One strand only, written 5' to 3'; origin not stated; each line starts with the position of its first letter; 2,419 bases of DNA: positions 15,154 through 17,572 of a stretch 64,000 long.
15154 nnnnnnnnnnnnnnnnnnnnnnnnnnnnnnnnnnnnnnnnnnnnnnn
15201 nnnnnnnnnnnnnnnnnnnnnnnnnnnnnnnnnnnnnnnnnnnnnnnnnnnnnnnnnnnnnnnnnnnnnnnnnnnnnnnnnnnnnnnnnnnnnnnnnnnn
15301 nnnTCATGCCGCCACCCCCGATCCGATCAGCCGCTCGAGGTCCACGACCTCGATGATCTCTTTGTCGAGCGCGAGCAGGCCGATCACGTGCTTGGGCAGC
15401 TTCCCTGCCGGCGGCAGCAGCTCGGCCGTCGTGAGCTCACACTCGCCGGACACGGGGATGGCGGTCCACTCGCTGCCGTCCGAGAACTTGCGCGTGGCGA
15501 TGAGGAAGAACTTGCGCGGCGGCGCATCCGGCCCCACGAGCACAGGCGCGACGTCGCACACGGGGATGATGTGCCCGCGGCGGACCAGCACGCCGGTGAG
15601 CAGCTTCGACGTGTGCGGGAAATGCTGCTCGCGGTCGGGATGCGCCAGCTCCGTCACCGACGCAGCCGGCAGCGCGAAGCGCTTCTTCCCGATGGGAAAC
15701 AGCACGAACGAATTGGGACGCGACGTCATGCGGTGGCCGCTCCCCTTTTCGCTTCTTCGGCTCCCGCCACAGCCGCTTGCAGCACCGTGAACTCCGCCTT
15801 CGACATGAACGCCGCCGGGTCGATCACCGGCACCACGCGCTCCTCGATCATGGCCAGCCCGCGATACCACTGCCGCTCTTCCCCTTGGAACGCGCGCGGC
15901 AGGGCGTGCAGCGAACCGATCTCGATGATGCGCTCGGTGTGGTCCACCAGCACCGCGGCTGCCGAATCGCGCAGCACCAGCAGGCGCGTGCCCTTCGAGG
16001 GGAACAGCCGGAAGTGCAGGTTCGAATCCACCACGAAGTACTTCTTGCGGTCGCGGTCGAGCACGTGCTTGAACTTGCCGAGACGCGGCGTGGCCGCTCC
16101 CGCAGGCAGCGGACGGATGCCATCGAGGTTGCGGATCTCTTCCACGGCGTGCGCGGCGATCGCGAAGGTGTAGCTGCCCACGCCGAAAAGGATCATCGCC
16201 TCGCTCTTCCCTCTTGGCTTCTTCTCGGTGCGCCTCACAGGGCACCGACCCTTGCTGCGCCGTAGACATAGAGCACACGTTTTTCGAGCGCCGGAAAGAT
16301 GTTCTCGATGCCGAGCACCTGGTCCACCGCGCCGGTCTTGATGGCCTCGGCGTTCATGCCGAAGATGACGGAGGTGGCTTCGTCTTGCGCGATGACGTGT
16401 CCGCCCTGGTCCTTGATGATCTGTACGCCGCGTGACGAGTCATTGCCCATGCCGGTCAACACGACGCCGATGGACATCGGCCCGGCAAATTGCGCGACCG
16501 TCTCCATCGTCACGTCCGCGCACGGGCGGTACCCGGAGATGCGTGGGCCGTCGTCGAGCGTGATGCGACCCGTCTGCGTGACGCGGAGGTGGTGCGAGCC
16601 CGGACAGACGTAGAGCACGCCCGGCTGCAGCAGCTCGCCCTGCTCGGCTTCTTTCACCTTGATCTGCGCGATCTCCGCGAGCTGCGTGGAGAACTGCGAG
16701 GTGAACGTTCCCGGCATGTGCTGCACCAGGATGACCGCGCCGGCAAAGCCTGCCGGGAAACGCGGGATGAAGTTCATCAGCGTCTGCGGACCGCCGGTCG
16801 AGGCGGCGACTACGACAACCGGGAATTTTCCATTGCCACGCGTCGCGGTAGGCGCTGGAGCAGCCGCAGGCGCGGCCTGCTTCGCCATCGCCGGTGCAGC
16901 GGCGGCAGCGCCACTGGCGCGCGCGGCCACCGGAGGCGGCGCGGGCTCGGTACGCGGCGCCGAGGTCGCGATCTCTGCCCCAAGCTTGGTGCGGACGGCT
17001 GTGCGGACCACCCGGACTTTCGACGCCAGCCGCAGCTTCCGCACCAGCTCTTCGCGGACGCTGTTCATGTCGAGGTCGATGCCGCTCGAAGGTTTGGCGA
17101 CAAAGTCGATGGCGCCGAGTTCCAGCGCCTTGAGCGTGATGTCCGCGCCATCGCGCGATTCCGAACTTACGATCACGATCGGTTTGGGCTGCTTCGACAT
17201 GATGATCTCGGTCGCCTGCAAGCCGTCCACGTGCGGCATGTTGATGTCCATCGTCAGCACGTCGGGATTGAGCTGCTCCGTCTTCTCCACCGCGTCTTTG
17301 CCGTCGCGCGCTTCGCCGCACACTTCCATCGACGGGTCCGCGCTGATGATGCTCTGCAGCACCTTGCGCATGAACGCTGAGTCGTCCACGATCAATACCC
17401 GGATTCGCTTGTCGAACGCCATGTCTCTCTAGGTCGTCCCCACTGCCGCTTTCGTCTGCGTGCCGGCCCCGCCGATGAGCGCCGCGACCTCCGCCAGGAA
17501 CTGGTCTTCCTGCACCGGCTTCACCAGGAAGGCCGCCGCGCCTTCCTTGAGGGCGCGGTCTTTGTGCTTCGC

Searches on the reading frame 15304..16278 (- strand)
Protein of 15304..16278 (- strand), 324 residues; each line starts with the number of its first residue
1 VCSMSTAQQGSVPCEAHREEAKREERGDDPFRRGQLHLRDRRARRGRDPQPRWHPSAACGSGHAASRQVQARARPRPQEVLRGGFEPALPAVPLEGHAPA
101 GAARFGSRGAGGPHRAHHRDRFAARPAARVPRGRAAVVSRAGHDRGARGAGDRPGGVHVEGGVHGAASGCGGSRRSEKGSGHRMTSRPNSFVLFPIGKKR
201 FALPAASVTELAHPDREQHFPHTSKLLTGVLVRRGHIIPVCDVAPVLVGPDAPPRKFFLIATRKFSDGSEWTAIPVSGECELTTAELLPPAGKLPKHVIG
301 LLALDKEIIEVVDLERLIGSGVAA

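Call 11: search_protein_families(library=pfam, proteins=[window:15304-16278:-], max_evalue=0.001)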
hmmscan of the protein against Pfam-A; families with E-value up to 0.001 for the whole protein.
window:15304-16278:- (324 aa): 1 family
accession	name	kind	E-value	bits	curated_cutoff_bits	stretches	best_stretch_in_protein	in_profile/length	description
PF01584.24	CheW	-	1.6e-13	50.9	23.5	1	191-319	2-135/138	CheW-like domain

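Call 73: search_protein_families(library=pfam, proteins=[window:15304-16278:-], max_evalue=0.05)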
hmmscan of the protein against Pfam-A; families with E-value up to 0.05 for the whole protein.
window:15304-16278:- (324 aa): 1 family
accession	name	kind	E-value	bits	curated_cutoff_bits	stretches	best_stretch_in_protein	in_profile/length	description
PF01584.24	CheW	-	1.6e-13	50.9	23.5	1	191-319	2-135/138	CheW-like domain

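Call 76: search_protein_families(library=ncbifam, proteins=[window:15304-16278:-], max_evalue=0.00001)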
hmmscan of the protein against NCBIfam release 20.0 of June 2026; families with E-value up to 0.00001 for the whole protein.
window:15304-16278:- (324 aa): 0 families

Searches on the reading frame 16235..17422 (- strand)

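Call 11: search_protein_families(library=pfam, proteins=[window:16235-17422:-], max_evalue=0.001)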
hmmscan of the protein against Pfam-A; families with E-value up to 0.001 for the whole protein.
window:16235-17422:- (395 aa): 2 families
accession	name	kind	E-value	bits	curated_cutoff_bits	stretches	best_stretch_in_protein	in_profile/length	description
PF01339.22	CheB_methylest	-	5.9e-56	189.4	24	1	203-378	1-173/174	CheB methylesterase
PF00072.30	Response_reg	-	2.2e-24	86.2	30.2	1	9-114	1-103/111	Response regulator receiver domain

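Call 76: search_protein_families(library=ncbifam, proteins=[window:16235-17422:-], max_evalue=0.00001)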
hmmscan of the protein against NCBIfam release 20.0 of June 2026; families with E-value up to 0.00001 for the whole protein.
window:16235-17422:- (395 aa): 72 families (the best 25 are shown)
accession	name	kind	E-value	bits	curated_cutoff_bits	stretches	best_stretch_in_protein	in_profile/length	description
NF001965.0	PRK00742.1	subfamily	1.1e-117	393.3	293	1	5-382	2-352/357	chemotaxis-specific protein-glutamate methyltransferase CheB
NF009206.0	PRK12555.1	subfamily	9.5e-96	320.7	342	1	7-382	1-335/340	chemotaxis-specific protein-glutamate methyltransferase CheB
NF041367.1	CheY_Halo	equivalog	2.1e-21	76.4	200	1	9-112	1-101/114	chemotaxis protein CheY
TIGR02875.1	spore_0_A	equivalog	1.8e-20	73.3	200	1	6-123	2-117/262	sporulation transcription factor Spo0A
NF007935.0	PRK10651.1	equivalog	6.4e-19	68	250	1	4-139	4-129/216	two-component system response regulator NarL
NF008469.0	PRK11361.1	equivalog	2.7e-16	59.3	714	1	7-145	5-138/461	acetoacetate metabolism transcriptional regulator AtoC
NF052445.1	RespRegMctR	equivalog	2.3e-15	56.5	300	1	7-110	2-104/205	two-component system response regulator MctR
NF007018.1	PRK09483.1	equivalog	3.2e-15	56.4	280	1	7-114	2-108/217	UvrY/SirA/GacA family response regulator transcription factor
NF008677.0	PRK11697.1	equivalog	4.4e-15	55.7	246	1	7-116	2-107/238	two-component system response regulator BtsR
NF007969.0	PRK10693.1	equivalog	2.1e-14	53.3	329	1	8-129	9-123/337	two-component system response regulator RssB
NF045944.1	ResRegRpaBCyano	equivalog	2.2e-13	50.1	330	1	10-120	1-107/229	response regulator transcription factor RpaB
NF007708.0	PRK10403.1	equivalog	2.8e-13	49.8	343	1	6-112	6-111/215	nitrate/nitrite response regulator protein NarP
NF040534.1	resp_reg_YycF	equivalog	3.7e-13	49.3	340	1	8-131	2-120/231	response regulator YycF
NF011896.0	PRK15369.1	equivalog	5.9e-13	48.9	242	1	6-113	3-109/211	two component system response regulator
NF041733.1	resp_reg_CseB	equivalog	2.3e-12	46.8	350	1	8-130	2-119/228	two-component system response regulator CseB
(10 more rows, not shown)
